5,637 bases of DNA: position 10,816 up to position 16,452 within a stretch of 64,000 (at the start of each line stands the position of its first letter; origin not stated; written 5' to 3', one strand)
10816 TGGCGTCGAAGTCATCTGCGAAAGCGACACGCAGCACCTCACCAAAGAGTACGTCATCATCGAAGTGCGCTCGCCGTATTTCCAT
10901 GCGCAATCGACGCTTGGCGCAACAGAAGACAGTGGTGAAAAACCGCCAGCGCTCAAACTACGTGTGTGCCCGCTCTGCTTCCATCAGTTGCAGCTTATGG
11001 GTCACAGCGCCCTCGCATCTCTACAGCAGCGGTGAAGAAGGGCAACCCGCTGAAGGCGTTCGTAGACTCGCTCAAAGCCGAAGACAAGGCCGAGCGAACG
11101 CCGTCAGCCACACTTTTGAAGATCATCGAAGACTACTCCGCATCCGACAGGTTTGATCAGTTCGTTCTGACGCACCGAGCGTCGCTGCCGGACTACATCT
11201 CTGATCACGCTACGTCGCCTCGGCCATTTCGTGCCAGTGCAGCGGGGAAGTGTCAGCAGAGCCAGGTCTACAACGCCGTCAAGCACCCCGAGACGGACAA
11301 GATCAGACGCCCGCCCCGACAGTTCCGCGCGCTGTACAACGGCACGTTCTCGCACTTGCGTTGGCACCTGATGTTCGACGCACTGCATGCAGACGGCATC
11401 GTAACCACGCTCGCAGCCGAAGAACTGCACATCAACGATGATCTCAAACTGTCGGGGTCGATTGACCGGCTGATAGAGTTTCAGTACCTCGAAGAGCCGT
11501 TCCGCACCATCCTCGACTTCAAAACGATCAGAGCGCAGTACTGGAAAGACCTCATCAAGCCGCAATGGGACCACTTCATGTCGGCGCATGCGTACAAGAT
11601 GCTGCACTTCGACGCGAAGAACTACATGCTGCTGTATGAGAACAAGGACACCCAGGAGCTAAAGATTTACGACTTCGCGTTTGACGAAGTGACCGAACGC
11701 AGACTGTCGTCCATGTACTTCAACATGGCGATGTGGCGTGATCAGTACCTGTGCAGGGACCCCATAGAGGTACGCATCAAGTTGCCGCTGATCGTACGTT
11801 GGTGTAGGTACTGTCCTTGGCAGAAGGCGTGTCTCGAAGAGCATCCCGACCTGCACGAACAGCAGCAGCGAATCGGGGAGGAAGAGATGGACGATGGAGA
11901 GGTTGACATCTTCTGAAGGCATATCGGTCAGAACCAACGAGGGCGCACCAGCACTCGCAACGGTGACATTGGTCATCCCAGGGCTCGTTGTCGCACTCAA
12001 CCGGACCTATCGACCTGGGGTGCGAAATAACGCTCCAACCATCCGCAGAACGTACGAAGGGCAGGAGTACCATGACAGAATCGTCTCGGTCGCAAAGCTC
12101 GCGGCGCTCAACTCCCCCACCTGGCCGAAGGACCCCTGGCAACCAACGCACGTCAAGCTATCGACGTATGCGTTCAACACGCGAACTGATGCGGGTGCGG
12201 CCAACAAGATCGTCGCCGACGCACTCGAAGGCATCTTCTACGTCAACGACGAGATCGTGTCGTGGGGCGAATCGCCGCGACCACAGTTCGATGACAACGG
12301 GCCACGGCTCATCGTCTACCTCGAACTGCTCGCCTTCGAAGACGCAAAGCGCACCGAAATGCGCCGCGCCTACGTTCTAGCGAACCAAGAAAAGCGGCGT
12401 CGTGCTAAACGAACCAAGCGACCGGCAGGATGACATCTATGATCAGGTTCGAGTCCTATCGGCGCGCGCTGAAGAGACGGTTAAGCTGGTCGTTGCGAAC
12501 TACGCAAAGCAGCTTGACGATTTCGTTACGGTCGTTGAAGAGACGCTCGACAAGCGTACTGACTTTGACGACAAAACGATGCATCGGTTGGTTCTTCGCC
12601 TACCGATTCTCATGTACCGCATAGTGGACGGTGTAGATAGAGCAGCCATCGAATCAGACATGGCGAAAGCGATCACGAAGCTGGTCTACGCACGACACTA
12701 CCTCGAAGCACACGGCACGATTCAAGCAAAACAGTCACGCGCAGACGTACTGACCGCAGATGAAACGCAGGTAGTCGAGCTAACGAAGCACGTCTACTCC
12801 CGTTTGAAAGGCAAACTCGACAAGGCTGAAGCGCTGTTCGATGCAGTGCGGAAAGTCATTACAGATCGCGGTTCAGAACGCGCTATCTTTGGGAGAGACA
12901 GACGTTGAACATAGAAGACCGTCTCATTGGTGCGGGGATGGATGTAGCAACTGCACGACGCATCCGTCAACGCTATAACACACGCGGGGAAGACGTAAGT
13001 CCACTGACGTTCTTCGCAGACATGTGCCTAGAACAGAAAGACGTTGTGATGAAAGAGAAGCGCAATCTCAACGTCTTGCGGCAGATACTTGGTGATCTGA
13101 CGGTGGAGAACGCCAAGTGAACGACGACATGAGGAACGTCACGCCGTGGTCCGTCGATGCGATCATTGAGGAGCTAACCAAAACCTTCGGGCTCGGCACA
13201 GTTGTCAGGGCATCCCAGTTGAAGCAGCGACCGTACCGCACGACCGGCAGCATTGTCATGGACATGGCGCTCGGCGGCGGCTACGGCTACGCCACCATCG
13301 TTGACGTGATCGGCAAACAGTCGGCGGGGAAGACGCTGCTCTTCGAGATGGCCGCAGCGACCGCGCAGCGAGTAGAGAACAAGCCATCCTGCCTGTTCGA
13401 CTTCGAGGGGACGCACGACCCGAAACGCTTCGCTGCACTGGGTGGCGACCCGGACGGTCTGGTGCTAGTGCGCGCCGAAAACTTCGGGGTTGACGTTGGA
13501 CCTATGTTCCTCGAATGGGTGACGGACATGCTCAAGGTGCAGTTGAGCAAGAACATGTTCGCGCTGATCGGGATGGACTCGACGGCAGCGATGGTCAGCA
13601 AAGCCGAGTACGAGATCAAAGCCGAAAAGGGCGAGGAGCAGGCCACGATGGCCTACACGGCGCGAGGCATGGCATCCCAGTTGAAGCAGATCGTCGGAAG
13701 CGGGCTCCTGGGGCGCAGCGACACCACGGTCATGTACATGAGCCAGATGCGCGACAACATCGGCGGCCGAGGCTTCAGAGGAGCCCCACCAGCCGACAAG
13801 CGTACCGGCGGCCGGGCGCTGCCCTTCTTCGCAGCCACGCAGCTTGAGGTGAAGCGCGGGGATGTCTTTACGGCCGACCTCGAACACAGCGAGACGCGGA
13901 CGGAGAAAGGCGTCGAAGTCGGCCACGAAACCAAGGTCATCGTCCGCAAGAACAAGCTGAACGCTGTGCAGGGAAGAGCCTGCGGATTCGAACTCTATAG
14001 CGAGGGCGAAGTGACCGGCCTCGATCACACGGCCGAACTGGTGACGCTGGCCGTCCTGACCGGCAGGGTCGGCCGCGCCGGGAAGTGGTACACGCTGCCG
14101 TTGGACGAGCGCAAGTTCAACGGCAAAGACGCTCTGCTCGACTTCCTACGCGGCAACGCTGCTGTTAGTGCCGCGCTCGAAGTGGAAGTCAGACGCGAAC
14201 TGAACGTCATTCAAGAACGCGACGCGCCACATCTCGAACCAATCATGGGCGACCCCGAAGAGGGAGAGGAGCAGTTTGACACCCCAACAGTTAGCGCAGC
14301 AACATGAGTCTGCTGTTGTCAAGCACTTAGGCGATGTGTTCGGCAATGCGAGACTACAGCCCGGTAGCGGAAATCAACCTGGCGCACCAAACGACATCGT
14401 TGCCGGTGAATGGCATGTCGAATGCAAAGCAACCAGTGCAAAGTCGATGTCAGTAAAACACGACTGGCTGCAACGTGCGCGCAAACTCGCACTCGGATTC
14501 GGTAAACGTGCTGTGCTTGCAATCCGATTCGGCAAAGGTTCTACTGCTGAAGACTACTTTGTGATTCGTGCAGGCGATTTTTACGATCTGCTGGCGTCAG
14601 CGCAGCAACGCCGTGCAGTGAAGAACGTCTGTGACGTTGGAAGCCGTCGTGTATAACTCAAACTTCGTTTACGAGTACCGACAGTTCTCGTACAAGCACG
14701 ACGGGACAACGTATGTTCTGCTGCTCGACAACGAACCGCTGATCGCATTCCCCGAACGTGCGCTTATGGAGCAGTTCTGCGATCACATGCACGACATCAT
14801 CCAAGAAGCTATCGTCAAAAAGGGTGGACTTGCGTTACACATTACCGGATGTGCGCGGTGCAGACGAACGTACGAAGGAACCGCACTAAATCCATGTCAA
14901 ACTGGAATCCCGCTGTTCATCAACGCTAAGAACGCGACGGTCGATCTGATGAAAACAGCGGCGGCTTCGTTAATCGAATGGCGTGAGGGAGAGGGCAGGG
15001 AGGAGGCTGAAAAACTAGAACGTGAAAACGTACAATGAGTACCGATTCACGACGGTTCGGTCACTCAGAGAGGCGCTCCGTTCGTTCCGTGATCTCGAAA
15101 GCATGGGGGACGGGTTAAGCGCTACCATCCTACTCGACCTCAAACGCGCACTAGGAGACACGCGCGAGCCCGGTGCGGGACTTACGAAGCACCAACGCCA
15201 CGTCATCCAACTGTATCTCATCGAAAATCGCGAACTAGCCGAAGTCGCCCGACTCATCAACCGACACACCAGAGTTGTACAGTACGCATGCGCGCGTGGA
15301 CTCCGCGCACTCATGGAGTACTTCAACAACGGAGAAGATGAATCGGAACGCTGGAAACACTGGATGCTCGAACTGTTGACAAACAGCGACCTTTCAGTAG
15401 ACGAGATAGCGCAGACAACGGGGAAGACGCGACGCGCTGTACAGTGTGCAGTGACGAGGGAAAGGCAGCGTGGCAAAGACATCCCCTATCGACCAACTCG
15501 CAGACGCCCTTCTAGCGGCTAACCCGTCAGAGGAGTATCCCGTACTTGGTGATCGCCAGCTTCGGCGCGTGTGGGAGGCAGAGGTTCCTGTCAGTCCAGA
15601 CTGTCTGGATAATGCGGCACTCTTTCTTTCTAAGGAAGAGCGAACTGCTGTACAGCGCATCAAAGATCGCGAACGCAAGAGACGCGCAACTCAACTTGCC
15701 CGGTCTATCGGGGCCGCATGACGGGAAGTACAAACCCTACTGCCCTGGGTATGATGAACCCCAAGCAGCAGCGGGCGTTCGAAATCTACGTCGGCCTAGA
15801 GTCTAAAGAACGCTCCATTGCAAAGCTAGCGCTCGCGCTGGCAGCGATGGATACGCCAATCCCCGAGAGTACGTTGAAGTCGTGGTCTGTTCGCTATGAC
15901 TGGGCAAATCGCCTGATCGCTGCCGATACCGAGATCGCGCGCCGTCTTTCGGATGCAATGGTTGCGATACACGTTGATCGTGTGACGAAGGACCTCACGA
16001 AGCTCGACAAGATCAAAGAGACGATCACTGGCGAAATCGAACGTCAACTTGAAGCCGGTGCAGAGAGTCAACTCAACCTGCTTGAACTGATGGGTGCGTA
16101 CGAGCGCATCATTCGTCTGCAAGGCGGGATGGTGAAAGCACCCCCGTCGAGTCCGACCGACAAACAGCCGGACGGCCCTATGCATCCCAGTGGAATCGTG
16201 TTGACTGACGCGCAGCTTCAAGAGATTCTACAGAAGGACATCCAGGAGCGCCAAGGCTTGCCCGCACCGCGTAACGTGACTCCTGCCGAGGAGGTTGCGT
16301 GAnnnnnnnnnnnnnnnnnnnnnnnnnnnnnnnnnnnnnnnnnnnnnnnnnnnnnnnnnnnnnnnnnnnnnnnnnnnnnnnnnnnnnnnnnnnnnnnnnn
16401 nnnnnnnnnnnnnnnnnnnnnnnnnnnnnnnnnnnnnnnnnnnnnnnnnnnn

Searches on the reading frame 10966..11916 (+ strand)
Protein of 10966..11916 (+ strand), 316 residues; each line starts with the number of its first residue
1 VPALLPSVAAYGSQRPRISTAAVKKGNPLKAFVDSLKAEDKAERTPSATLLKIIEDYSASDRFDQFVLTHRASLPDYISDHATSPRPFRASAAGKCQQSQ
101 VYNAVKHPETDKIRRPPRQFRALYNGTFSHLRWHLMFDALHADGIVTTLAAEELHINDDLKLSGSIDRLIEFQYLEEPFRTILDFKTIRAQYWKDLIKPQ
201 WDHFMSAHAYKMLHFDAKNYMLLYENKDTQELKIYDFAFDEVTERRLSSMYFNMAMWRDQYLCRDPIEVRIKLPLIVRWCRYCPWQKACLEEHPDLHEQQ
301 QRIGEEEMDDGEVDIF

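Call 31: search_protein_families(library=phrogs, proteins=[window:10966-11916:+], max_evalue=0.001)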
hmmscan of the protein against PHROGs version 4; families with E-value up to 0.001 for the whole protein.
window:10966-11916:+ (316 aa): 2 families
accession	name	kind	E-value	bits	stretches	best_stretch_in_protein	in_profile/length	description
phrog_1706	-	DNA, RNA and nucleotide metabolism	2.7e-18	67.4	1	83-296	45-249/293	CRISPR/Cas system associated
phrog_1990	-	DNA, RNA and nucleotide metabolism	9.8e-07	29.4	1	88-312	38-258/290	Cas4-domain exonuclease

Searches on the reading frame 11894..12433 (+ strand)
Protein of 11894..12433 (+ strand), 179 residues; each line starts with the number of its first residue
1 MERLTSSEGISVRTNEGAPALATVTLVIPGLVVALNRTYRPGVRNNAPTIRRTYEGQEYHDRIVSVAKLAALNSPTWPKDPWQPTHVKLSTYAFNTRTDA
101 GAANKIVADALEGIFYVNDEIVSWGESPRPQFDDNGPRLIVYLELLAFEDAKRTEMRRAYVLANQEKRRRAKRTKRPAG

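Call 55: search_protein_families(library=pfam, proteins=[window:11894-12433:+], max_evalue=0.001)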
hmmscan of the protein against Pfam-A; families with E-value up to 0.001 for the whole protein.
window:11894-12433:+ (179 aa): 1 family
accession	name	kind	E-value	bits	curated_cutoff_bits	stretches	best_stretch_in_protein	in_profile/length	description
PF05866.16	RusA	-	0.00066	20.7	22.8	0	51-142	18-122/124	Endodeoxyribonuclease RusA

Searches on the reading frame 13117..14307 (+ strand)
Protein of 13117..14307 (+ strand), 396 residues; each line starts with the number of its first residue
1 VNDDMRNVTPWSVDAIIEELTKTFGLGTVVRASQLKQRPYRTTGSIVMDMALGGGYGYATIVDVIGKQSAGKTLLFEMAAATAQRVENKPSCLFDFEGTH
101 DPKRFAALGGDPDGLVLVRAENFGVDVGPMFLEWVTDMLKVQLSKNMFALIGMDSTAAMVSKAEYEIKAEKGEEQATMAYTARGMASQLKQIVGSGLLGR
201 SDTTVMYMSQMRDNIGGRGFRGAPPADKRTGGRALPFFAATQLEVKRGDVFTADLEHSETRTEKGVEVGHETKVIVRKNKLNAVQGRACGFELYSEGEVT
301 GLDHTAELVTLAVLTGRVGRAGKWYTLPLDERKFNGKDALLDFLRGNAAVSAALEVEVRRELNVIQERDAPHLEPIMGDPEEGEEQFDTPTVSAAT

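Call 31: search_protein_families(library=phrogs, proteins=[window:13117-14307:+], max_evalue=0.001)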
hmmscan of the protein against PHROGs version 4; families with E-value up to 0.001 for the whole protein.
window:13117-14307:+ (396 aa): 2 families
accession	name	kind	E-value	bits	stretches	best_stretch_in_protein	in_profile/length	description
phrog_97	-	other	3.6e-42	146.2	2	31-248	40-254/506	UvsX-like recombinase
phrog_8337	-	DNA, RNA and nucleotide metabolism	4.4e-16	60.1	1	25-284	34-270/273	DNA repair protein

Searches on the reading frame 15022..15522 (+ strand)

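Call 31: search_protein_families(library=phrogs, proteins=[window:15022-15522:+], max_evalue=0.001)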
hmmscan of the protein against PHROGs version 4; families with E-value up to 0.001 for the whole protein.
window:15022-15522:+ (166 aa): 2 families
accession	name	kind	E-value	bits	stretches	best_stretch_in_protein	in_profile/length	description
phrog_3512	-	transcription regulation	2.9e-09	38.2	1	33-103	50-115/130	sigma factor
phrog_323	-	transcription regulation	5.5e-05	23.9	1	55-152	98-193/319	transcriptional regulator, D5-like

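Call 55: search_protein_families(library=pfam, proteins=[window:15022-15522:+], max_evalue=0.001)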
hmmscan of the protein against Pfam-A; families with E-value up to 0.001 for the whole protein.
window:15022-15522:+ (166 aa): 4 families
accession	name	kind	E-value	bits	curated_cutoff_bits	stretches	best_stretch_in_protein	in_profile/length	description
PF08281.18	Sigma70_r4_2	-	4.6e-07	29.8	25.7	0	53-97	10-54/54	Sigma-70, region 4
PF13936.12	HTH_38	-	1.9e-05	24.7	27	0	54-93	5-44/44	Helix-turn-helix domain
PF04297.20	UPF0122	-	2e-05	25.2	22.7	0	54-97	18-61/101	Putative helix-turn-helix protein, YlxM / p13 like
PF04545.22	Sigma70_r4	-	0.0001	22.2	24.1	0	53-80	4-31/50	Sigma-70, region 4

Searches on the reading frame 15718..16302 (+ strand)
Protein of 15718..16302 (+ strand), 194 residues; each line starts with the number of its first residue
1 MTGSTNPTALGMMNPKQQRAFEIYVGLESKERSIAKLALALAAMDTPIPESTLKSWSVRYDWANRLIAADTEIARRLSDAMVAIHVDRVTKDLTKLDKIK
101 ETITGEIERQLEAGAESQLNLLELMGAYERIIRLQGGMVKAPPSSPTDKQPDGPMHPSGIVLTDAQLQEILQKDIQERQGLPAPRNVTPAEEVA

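Call 31: search_protein_families(library=phrogs, proteins=[window:15718-16302:+], max_evalue=0.001)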
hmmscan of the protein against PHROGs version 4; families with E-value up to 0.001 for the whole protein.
window:15718-16302:+ (194 aa): 1 family
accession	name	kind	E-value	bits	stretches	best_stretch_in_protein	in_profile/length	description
phrog_6299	-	head and packaging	3.5e-10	41.2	1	14-134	17-139/193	terminase small subunit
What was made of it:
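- The small terminase subunit is a different gene, at 15718-16302 (call 31).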
